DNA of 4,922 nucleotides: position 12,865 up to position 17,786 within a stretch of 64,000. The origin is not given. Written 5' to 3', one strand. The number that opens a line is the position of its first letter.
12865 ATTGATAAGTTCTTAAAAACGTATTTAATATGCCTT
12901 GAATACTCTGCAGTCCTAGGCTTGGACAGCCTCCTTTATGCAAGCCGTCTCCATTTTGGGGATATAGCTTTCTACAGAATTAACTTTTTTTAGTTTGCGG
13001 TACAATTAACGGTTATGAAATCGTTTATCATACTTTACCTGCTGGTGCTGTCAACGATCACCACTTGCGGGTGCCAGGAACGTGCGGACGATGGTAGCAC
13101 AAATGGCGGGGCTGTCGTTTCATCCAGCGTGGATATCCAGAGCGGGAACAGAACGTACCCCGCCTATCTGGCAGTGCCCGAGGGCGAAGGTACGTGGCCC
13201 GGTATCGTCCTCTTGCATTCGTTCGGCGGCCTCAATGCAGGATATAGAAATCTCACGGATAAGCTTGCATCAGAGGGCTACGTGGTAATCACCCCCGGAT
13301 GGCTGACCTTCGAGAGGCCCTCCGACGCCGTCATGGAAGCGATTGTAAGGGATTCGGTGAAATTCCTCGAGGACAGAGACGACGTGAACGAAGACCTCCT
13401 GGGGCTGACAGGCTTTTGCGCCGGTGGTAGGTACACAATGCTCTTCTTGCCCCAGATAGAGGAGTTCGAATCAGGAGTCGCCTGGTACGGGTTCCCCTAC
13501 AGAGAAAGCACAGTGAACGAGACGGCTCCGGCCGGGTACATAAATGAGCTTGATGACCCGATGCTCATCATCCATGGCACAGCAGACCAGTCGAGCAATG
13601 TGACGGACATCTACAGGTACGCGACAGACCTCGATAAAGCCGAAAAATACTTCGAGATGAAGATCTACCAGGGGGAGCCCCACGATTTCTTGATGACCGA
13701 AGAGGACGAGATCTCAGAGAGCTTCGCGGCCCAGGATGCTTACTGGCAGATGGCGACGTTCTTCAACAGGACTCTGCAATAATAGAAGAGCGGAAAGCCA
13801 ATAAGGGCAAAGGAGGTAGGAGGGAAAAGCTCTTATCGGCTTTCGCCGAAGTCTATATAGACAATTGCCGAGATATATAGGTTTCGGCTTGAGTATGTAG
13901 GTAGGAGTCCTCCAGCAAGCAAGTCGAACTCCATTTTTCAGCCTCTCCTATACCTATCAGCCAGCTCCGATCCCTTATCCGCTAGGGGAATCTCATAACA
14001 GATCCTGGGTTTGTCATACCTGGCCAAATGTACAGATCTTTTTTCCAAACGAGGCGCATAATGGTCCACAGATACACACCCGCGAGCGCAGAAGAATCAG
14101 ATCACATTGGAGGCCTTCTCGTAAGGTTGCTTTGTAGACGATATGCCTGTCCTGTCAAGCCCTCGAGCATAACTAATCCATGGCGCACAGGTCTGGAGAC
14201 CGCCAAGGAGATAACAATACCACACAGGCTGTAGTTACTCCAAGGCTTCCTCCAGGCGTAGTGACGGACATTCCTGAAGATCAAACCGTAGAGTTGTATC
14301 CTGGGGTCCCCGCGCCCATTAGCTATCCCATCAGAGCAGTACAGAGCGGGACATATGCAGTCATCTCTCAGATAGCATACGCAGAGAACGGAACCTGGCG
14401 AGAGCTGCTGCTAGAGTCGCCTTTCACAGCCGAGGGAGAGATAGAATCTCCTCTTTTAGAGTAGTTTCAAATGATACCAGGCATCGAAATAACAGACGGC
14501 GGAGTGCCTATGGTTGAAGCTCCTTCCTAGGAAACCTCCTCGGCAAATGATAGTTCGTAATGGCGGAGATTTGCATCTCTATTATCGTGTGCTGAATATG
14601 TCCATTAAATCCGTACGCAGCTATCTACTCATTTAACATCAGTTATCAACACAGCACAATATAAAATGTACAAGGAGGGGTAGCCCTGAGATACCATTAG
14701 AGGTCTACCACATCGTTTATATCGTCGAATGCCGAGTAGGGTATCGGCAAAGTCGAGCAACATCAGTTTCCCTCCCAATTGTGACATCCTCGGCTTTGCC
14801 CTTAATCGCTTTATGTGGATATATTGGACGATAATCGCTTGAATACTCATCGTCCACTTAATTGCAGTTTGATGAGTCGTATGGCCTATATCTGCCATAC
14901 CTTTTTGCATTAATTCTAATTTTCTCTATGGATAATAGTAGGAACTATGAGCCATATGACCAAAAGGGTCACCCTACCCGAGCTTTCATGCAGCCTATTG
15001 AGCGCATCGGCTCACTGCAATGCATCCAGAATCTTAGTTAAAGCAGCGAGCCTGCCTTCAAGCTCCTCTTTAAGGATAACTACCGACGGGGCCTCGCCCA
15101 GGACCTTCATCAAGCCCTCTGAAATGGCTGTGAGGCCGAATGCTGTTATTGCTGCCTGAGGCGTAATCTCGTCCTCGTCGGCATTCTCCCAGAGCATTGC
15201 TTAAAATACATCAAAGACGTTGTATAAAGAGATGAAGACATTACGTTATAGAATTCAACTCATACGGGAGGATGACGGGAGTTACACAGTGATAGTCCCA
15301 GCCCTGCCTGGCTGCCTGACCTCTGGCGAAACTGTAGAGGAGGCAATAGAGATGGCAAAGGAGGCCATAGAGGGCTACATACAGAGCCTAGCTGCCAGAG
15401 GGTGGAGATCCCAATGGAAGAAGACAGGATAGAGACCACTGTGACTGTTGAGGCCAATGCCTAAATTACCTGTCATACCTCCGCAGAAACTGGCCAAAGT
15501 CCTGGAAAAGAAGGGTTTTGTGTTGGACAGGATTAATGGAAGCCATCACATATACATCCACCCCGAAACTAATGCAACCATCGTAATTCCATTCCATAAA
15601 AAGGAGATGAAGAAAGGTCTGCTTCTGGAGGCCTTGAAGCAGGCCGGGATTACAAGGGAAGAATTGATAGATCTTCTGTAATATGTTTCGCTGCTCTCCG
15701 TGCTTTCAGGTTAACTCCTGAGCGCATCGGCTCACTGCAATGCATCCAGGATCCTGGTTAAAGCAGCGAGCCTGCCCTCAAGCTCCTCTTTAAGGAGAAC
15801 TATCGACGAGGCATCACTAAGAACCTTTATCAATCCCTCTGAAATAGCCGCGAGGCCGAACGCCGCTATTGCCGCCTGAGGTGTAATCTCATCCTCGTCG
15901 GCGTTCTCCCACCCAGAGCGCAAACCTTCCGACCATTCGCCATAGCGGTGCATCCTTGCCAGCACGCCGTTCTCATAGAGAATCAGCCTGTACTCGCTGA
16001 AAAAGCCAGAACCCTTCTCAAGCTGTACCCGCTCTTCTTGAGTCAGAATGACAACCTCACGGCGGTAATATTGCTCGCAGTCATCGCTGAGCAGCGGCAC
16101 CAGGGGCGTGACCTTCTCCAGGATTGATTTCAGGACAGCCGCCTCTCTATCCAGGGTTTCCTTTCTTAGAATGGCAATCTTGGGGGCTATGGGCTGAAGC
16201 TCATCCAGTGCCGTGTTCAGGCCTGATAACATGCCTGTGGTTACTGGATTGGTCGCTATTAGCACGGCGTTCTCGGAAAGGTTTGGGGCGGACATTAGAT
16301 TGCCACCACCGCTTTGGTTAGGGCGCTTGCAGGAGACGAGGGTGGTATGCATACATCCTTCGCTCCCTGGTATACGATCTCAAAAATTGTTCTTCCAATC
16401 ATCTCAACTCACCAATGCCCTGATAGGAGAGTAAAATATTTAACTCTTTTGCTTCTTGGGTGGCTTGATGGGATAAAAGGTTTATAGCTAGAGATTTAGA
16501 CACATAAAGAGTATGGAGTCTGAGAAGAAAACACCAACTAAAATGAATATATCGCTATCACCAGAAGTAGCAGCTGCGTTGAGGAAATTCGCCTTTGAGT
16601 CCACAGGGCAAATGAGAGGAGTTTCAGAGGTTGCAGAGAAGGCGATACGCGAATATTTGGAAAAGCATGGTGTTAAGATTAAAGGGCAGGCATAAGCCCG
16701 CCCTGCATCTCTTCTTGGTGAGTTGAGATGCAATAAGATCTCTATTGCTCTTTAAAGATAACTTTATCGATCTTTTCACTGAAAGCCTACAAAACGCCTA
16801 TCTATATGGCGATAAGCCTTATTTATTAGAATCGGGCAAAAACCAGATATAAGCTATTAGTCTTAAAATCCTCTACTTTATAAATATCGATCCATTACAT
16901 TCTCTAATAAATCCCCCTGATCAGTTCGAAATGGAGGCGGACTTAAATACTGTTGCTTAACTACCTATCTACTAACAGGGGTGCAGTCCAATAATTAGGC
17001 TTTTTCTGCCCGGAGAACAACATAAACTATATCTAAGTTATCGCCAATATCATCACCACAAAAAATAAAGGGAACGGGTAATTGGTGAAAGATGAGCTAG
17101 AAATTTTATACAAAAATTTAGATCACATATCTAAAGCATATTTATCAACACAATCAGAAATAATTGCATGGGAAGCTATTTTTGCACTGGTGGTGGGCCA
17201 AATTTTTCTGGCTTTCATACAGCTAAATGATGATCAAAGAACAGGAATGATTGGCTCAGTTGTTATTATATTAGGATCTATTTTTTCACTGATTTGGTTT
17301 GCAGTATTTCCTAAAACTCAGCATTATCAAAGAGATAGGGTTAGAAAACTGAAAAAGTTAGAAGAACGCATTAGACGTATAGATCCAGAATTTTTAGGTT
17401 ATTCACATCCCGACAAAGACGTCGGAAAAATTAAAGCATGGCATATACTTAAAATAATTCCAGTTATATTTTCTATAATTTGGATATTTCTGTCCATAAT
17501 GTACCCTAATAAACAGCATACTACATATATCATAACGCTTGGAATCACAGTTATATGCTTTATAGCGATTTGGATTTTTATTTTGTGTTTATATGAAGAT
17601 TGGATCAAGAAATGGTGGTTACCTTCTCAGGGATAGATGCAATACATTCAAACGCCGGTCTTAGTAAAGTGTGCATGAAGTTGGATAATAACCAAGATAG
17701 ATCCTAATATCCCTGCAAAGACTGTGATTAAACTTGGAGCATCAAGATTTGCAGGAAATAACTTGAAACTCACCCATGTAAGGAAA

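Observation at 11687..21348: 9.6-kb island bounded by a perfect 54-nt duplication of the tRNA-Pro(GGG) 3' half, with no integrase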

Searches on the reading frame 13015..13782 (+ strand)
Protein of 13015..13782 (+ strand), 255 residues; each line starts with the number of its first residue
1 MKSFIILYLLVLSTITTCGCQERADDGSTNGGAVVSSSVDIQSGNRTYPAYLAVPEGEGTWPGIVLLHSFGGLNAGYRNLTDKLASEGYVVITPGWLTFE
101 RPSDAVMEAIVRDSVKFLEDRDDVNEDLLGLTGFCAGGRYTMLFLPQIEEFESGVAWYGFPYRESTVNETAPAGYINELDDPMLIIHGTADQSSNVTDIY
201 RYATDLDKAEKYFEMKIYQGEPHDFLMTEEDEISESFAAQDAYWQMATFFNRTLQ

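Call 11: search_protein_families(library=pfam, proteins=[window:13015-13782:+], max_evalue=0.01)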
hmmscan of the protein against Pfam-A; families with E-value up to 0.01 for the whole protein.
window:13015-13782:+ (255 aa): 6 families
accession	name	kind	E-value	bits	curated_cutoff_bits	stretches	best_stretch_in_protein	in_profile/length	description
PF01738.24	DLH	-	1.2e-28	100.6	21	1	50-253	3-216/217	Dienelactone hydrolase family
PF00326.27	Peptidase_S9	-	2.9e-08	33.9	22.6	1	159-244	120-206/213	Prolyl oligopeptidase family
PF20408.4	Abhydrolase_11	-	2.1e-07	31.3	27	1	114-250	64-192/193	Alpha/beta hydrolase domain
PF07224.18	Chlorophyllase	-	5e-07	29.2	26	1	45-104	26-85/301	Chlorophyllase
PF20434.5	BD-FAE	-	1.5e-05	25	26.8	1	163-194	172-203/215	BD-FAE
PF03403.19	PAF-AH_p_II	-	0.0054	15.8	20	0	56-93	95-132/372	Platelet-activating factor acetylhydrolase, isoform II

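Call 33: find_encoding_contigs(protein=window:13015-13782:+, flank=10000, max_places=6)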
Protein window:13015-13782:+ (255 aa): no gene with exactly this product is on record in the collection.

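Call 35: find_homologous_proteins(query=window:13015-13782:+, max_evalue=1e-20)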
Query window:13015-13782:+ (255 aa): 1591 proteins with E <= 1e-20 among 1969 candidates; the best 120 are listed.
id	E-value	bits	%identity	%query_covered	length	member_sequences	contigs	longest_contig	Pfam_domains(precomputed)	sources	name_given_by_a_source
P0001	1.4e-158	544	93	100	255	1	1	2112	PF00326.28,PF20408.5,PF01738.25,PF07224.18,PF20434.6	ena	-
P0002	9.9e-157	538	91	100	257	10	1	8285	PF00326.28,PF20408.5,PF01738.25,PF07224.18,PF20434.6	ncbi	-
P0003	2.2e-156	537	92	100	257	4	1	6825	PF00326.28,PF20408.5,PF01738.25,PF07224.18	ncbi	-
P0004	1.5e-155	534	91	100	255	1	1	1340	PF00326.28,PF20408.5,PF01738.25,PF07224.18,PF20434.6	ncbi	-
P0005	1.8e-153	527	91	100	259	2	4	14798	PF00326.28,PF20408.5,PF01738.25,PF07224.18,PF20434.6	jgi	jgi:carboxymethylenebutenolidase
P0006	5.0e-153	526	89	100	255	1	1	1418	PF00326.28,PF01738.25,PF07224.18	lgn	-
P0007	1.1e-141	488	82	100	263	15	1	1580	PF00326.28,PF20408.5,PF01738.25,PF07224.18,PF20434.6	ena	-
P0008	1.6e-94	334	58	100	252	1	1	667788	PF00326.28,PF01738.25,PF07224.18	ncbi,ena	-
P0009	2.0e-93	330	59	100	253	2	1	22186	PF00326.28,PF01738.25,PF07224.18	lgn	-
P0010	4.9e-93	329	59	100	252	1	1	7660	PF00326.28,PF01738.25,PF07224.18,PF20434.6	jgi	jgi:carboxymethylenebutenolidase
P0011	6.6e-93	329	57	100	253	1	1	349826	PF00326.28,PF01738.25,PF07224.18,PF20434.6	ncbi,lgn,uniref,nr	ncbi:dienelactone hydrolase family protein [Methanoculleus sp. FWC-SCC1]|uniref:Dienelactone hydrola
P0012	1.6e-92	327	61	93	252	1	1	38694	PF00326.28,PF01738.25,PF07224.18,PF20434.6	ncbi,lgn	-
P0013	4.5e-92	326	60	98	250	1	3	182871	PF00326.28,PF20408.5,PF01738.25,PF07224.18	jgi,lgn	-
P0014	2.0e-91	324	59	100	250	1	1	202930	PF00326.28,PF20408.5,PF01738.25,PF07224.18,PF00561.27,PF20434.6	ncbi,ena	-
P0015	2.2e-91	324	57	100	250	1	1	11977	PF03403.20,PF00326.28,PF20408.5,PF01738.25,PF07224.18,PF00561.27,PF20434.6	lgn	-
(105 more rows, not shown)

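Call 36: find_encoding_contigs(protein=P0005, flank=10000, max_places=4)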
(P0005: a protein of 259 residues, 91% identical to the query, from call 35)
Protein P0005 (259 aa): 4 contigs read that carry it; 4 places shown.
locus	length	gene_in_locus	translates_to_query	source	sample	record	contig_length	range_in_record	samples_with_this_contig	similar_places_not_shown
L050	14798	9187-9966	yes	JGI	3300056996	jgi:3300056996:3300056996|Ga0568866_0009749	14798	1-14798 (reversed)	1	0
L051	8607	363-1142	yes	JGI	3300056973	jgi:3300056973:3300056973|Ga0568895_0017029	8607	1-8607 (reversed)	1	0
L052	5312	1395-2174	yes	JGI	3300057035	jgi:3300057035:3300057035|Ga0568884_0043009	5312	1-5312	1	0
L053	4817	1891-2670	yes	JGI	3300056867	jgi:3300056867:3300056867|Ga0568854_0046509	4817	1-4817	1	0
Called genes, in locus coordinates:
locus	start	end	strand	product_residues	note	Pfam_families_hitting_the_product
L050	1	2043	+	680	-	?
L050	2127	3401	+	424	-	PF00009:GTP_EFTU, PF01926:MMR_HSR1 (faint), PF03144:GTP_EFTU_D2, PF03143:GTP_EFTU_D3, PF22594:GTP-eEF1A_C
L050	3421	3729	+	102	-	PF00338:Ribosomal_S10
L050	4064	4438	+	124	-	-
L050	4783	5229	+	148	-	PF01814:Hemerythrin (weak)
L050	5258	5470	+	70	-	-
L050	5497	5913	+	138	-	PF13489:Methyltransf_23, PF13847:Methyltransf_31 (weak)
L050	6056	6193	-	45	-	-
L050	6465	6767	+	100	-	-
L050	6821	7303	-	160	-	PF04471:Mrr_cat (weak)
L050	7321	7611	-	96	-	PF01934:HepT-like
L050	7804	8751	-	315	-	-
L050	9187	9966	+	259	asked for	PF07224:Chlorophyllase (weak), PF01738:DLH, PF20434:BD-FAE (faint), PF20408:Abhydrolase_11 (weak), PF00326:Peptidase_S9 (weak)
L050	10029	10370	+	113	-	-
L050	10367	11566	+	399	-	PF00180:Iso_dh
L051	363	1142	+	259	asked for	PF07224:Chlorophyllase (weak), PF01738:DLH, PF20434:BD-FAE (faint), PF20408:Abhydrolase_11 (weak), PF00326:Peptidase_S9 (weak)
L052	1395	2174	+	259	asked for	PF07224:Chlorophyllase (weak), PF01738:DLH, PF20434:BD-FAE (faint), PF20408:Abhydrolase_11 (weak), PF00326:Peptidase_S9 (weak)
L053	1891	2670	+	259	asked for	PF07224:Chlorophyllase (weak), PF01738:DLH, PF20434:BD-FAE (faint), PF20408:Abhydrolase_11 (weak), PF00326:Peptidase_S9 (weak)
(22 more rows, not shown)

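Call 37: find_encoding_contigs(protein=P0002, flank=10000, max_places=3)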
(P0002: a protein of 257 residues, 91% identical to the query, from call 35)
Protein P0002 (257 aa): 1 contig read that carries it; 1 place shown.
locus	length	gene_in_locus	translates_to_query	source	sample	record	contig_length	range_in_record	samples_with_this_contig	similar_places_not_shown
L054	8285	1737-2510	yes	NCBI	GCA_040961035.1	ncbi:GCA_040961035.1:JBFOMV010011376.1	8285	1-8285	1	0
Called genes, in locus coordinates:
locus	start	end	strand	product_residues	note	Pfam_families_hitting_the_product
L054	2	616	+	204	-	?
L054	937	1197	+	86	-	-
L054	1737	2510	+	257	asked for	PF07224:Chlorophyllase (weak), PF01738:DLH, PF20434:BD-FAE (faint), PF20408:Abhydrolase_11 (weak), PF00326:Peptidase_S9 (weak)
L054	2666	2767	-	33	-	-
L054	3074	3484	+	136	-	-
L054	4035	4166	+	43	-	-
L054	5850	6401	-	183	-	PF03366:YEATS (weak), PF20305:pYEATS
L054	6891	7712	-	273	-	PF02517:Rce1-like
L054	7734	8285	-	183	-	?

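Call 38: find_encoding_contigs(protein=P0003, flank=10000, max_places=3)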
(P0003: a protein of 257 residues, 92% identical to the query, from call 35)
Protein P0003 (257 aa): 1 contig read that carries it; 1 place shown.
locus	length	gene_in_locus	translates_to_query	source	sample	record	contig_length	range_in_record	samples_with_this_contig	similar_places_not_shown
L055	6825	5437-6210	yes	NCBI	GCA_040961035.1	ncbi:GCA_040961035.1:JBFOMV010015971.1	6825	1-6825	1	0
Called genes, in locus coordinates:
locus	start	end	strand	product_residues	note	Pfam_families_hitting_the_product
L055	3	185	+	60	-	?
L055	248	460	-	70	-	-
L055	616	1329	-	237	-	-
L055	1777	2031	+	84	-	PF07311:Dodecin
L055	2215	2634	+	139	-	PF00072:Response_reg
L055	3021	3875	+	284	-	PF02837:Glyco_hydro_2_N (faint)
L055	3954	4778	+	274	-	PF01209:Ubie_methyltran, PF13489:Methyltransf_23, PF01135:PCMT (weak), PF02390:Methyltransf_4 (weak), PF08241:Methyltransf_11, PF08242:Methyltransf_12, PF13649:Methyltransf_25, PF13847:Methyltransf_31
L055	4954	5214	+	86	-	-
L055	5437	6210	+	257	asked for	PF07224:Chlorophyllase (weak), PF01738:DLH, PF20408:Abhydrolase_11, PF00326:Peptidase_S9 (weak)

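Call 99: find_encoding_contigs(protein=P0001, flank=10000, max_places=3)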
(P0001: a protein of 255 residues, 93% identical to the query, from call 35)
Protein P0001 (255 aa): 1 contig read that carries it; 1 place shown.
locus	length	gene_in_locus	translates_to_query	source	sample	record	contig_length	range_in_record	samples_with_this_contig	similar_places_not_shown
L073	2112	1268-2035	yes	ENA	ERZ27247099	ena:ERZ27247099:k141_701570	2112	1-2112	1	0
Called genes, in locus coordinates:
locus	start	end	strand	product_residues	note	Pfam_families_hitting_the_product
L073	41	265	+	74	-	-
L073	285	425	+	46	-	-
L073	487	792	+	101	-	-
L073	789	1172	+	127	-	PF05343:Peptidase_M42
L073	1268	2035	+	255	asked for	PF07224:Chlorophyllase (weak), PF01738:DLH, PF20434:BD-FAE (faint), PF01738:DLH, PF20408:Abhydrolase_11 (weak), PF00326:Peptidase_S9 (weak)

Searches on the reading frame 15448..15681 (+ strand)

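Call 11: search_protein_families(library=pfam, proteins=[window:15448-15681:+], max_evalue=0.01)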
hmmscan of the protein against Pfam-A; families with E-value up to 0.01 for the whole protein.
window:15448-15681:+ (77 aa): 1 family
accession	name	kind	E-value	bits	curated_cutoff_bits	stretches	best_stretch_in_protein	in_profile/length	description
PF07927.17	HicA_toxin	-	3e-21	75.7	27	1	14-68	3-58/58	HicA toxin of bacterial toxin-antitoxin,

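Call 76: search_protein_families(library=padloc, proteins=[window:15448-15681:+], max_evalue=0.01)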
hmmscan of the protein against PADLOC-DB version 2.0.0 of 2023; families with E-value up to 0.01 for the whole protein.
window:15448-15681:+ (77 aa): 0 families

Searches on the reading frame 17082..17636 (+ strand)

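Call 11: search_protein_families(library=pfam, proteins=[window:17082-17636:+], max_evalue=0.01)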
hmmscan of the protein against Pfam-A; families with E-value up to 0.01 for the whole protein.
window:17082-17636:+ (184 aa): 3 families
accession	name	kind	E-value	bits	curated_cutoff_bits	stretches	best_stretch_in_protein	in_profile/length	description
PF24838.2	8xMP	-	4.5e-12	46.4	30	1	32-140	23-133/136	Octameric membrane protein family (8xMP)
PF03706.18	LPG_synthase_TM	-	0.0036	17.3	33.4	0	31-166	120-221/302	Lysylphosphatidylglycerol synthase TM region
PF11667.14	DUF3267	-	0.0056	17.5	27.1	1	112-170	42-101/108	Putative zincin peptidase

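Call 75: search_protein_families(library=phrogs, proteins=[window:17082-17636:+], max_evalue=0.01)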
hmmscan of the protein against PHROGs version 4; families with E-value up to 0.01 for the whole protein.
window:17082-17636:+ (184 aa): 0 families

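Call 76: search_protein_families(library=padloc, proteins=[window:17082-17636:+], max_evalue=0.01)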
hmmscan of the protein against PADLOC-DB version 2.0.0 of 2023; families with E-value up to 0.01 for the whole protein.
window:17082-17636:+ (184 aa): 0 families

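Call 102: search_protein_families(library=ncbifam, proteins=[window:17082-17636:+], max_evalue=0.001)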
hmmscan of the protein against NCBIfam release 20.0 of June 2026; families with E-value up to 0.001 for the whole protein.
window:17082-17636:+ (184 aa): 0 families
